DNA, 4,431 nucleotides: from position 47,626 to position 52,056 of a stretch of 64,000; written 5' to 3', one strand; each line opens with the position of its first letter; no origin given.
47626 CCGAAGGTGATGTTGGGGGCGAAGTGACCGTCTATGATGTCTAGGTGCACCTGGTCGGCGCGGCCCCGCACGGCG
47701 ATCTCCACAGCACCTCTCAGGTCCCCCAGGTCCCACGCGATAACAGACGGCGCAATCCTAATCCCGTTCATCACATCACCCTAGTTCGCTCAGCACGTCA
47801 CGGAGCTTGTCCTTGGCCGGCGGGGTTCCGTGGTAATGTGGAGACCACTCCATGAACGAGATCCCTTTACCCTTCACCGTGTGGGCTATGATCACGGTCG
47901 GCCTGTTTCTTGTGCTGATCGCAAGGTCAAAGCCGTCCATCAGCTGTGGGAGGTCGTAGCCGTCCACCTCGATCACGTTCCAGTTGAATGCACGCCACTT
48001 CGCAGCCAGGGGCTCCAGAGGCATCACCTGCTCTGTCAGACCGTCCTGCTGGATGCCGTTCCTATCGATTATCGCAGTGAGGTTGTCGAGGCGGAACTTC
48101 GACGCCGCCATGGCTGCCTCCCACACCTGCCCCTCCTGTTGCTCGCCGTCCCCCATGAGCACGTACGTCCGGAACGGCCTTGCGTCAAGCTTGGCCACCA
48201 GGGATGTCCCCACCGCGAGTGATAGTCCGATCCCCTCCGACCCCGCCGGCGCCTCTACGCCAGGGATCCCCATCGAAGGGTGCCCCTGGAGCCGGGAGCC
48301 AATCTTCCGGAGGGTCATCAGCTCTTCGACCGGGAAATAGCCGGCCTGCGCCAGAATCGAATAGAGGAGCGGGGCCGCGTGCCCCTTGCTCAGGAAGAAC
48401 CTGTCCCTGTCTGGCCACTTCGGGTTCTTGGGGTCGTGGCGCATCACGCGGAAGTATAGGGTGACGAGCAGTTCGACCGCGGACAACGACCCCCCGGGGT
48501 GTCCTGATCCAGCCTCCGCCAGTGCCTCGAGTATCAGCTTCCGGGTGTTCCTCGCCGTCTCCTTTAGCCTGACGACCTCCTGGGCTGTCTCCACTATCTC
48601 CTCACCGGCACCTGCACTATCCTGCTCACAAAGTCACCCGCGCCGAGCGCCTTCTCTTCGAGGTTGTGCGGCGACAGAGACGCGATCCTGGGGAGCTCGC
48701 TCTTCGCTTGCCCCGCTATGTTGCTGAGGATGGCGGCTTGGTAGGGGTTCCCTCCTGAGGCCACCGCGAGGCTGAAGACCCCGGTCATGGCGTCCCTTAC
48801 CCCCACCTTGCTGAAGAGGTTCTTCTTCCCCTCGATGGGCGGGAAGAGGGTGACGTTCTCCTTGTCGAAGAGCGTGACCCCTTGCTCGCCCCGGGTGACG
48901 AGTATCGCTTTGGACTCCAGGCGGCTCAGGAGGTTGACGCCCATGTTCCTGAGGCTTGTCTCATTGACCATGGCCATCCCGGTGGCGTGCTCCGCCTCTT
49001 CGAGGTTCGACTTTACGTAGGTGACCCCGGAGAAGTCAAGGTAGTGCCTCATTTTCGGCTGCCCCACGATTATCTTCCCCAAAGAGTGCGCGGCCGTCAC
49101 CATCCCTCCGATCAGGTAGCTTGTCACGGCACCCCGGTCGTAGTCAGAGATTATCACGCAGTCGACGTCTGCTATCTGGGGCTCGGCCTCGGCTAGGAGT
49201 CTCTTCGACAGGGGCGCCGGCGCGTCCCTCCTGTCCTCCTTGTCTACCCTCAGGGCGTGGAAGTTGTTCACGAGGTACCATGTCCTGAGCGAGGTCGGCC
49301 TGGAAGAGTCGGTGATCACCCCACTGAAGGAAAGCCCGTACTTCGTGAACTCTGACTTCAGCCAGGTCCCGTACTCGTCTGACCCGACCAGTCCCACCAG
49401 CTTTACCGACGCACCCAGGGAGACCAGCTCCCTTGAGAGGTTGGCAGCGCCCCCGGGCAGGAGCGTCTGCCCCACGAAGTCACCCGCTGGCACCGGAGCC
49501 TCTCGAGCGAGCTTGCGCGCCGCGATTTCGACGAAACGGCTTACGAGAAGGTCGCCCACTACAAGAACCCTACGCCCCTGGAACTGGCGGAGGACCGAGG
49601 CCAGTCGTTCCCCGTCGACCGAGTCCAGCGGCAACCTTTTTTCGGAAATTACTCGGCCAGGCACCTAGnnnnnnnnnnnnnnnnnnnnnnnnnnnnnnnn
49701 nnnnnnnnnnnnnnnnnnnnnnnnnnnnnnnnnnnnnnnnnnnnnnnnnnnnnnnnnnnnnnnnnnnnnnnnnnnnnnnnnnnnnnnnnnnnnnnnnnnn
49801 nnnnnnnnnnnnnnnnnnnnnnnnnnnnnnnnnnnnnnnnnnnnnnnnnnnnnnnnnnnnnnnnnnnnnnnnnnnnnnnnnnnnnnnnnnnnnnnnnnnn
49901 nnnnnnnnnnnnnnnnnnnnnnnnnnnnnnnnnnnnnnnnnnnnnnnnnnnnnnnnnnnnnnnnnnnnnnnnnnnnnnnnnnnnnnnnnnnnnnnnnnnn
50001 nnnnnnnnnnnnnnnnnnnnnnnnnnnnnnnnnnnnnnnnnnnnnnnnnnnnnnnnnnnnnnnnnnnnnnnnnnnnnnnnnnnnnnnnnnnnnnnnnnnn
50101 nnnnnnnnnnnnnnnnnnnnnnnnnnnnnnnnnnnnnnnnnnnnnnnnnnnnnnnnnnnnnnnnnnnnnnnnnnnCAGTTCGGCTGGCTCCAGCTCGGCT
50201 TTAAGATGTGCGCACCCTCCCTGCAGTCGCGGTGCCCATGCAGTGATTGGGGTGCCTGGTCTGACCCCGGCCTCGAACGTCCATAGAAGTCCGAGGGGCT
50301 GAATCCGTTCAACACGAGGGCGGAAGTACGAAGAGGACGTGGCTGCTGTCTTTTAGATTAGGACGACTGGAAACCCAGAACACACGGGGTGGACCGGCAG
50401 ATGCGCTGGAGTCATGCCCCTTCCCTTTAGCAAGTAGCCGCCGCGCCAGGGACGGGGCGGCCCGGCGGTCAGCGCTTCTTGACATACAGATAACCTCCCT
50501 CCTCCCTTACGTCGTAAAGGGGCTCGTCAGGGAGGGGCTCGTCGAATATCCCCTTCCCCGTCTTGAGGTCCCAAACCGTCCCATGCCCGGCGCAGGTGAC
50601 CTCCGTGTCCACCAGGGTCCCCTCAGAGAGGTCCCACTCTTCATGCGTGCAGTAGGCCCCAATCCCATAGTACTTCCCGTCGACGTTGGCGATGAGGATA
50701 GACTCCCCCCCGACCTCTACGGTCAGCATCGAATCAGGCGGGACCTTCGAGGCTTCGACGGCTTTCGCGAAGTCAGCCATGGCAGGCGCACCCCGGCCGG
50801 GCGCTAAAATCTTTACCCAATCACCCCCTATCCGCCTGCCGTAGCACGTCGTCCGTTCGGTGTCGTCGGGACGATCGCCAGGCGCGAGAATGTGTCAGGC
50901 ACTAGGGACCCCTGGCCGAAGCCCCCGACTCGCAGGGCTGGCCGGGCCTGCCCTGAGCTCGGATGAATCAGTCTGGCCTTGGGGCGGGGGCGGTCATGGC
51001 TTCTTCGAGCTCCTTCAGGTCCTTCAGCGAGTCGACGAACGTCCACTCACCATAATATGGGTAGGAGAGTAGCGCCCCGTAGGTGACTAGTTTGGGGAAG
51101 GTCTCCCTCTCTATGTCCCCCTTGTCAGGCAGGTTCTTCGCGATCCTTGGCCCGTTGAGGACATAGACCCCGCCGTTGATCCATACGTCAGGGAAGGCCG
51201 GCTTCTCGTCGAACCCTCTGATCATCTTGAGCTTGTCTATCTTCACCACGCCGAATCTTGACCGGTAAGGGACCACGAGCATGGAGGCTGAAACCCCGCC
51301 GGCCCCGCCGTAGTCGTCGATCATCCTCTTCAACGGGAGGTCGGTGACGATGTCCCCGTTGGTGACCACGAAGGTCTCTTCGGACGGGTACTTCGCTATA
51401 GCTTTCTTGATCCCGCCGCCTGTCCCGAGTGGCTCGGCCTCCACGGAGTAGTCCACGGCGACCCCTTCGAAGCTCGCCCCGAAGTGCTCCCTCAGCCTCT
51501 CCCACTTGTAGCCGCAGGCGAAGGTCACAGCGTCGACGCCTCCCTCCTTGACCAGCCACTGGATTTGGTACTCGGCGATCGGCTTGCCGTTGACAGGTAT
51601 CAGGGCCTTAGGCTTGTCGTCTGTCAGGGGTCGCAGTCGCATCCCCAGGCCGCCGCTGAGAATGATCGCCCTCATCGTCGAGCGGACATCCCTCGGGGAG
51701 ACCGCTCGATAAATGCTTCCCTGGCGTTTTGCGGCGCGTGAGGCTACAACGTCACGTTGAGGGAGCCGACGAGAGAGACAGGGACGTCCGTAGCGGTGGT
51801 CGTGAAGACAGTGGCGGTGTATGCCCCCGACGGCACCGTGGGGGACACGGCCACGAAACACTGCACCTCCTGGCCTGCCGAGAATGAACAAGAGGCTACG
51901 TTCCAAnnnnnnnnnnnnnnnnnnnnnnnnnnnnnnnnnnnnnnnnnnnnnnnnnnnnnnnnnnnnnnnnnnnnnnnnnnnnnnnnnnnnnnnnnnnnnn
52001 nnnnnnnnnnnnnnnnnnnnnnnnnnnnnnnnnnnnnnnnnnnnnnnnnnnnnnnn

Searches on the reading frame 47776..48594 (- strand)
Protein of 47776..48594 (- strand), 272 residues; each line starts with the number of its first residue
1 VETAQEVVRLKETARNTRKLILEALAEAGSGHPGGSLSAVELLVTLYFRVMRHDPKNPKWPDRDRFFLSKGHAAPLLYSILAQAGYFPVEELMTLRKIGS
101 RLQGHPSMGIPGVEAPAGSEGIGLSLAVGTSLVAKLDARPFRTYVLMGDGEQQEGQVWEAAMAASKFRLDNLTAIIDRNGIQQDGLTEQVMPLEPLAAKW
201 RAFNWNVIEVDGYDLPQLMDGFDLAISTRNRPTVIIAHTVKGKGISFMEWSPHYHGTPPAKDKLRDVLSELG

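Call 93: search_protein_families(library=pfam, proteins=[window:47776-48594:-], max_evalue=0.001)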
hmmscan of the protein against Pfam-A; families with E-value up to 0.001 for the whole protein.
window:47776-48594:- (272 aa): 2 families
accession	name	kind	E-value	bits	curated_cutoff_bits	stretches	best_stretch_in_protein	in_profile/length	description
PF00456.26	Transketolase_N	-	1e-52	179.7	22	1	12-272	4-276/334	Transketolase, thiamine diphosphate binding domain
PF13292.11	DXP_synthase_N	-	0.0002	21.2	21.2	0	9-179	17-171/274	1-deoxy-D-xylulose-5-phosphate synthase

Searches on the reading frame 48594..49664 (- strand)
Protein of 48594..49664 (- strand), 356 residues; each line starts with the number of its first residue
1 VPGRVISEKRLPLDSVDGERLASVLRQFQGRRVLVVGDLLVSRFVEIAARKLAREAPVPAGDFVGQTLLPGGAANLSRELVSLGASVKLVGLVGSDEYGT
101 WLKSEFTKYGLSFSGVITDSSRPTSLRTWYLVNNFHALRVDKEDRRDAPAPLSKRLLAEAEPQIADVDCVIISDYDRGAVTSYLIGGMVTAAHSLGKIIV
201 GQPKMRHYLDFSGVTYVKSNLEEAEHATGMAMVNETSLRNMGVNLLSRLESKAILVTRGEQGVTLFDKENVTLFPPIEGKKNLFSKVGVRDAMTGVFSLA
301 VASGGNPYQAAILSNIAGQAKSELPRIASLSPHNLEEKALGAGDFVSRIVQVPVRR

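Call 93: search_protein_families(library=pfam, proteins=[window:48594-49664:-], max_evalue=0.001)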
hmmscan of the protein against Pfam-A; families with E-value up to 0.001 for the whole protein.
window:48594-49664:- (356 aa): 1 family
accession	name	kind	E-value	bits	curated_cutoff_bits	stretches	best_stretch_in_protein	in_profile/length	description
PF00294.29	PfkB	-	2.6e-21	76.7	25.8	1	65-319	30-287/302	pfkB family carbohydrate kinase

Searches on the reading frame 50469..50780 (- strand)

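Call 93: search_protein_families(library=pfam, proteins=[window:50469-50780:-], max_evalue=0.001)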
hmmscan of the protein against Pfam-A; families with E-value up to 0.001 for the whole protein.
window:50469-50780:- (103 aa): 2 families
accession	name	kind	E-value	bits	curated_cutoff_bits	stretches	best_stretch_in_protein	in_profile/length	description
PF00355.32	Rieske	-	1.5e-13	50.9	20.3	1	6-77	4-75/88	Rieske [2Fe-2S] domain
PF13806.12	Rieske_2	-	3e-05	24.3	27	1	4-100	2-103/104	Rieske-like [2Fe-2S] domain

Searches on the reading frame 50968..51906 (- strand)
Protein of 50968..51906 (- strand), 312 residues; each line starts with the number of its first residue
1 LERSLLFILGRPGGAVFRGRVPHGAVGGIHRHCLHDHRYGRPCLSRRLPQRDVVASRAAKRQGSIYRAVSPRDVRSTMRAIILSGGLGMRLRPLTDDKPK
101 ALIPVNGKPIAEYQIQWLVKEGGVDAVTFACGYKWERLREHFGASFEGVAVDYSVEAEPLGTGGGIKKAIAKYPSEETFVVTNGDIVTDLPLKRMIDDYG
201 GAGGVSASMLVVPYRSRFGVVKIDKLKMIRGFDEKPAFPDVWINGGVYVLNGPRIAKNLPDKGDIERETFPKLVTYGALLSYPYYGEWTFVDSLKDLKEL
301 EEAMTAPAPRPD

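Call 6: search_protein_families(library=pfam, proteins=[window:50968-51906:-], max_evalue=1)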
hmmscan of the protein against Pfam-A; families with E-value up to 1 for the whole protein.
window:50968-51906:- (312 aa): 2 families
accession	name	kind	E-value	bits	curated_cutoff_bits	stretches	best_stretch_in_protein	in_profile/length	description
PF00483.29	NTP_transferase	-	2.2e-28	99.9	21.2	1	80-270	2-206/245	Nucleotidyl transferase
PF12804.13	NTP_transf_3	-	2.7e-09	37.8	27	1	80-187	1-97/160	MobA-like NTP transferase domain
